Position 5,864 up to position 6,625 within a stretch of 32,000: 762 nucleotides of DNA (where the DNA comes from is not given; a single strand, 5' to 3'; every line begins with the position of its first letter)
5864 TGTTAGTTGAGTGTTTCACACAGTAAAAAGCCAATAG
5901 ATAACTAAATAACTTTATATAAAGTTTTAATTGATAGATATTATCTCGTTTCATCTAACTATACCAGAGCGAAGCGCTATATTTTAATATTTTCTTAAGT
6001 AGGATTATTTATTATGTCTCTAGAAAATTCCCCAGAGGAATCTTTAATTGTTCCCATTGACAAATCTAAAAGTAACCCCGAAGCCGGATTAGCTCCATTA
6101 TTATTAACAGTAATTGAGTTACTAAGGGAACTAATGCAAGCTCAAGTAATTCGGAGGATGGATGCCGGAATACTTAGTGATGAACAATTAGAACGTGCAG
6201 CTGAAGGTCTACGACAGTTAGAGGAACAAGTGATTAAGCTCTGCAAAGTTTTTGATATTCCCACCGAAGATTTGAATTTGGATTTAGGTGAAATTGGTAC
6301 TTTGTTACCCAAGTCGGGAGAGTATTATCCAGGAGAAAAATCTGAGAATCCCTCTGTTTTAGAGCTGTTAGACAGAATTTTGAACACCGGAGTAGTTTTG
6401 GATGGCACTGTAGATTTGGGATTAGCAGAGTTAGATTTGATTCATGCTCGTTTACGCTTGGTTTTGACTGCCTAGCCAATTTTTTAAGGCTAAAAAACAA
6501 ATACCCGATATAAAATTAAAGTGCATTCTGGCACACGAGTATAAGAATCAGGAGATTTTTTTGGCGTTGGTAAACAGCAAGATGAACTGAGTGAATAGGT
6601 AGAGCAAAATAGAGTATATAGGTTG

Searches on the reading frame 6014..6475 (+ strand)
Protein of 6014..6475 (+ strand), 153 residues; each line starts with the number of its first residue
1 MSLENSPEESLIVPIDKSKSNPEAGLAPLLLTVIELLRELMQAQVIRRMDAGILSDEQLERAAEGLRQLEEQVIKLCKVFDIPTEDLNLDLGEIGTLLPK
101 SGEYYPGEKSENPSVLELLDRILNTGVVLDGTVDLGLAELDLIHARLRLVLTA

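Call 4: search_protein_families(library=pfam, proteins=[window:6014-6475:+], max_evalue=1)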
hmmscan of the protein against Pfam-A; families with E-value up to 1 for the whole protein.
window:6014-6475:+ (153 aa): 2 families
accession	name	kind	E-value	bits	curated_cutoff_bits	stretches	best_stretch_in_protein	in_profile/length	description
PF05121.17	GvpK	-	1.3e-30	105.7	25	1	15-98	2-85/85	Gas vesicle protein K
PF00741.23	Gas_vesicle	-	6.4e-13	49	25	1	114-152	1-39/39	Gas vesicle protein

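Call 5: search_protein_families(library=ncbifam, proteins=[window:6014-6475:+], max_evalue=1)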
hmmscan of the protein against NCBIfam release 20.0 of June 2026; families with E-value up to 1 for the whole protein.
window:6014-6475:+ (153 aa): 3 families
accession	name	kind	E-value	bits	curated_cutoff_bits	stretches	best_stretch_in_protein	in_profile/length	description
NF006874.0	PRK09371.1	subfamily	0.0001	22.3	100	1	111-151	8-48/71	gas vesicle structural protein GvpA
NF046091.2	halo_gas_GvpM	exception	0.0025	17.5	109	1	108-151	4-47/67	gas vesicle protein GvpM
NF046092.1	halo_gas_GvpA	exception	0.0084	16.3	112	1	113-151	4-42/64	gas vesicle protein GvpA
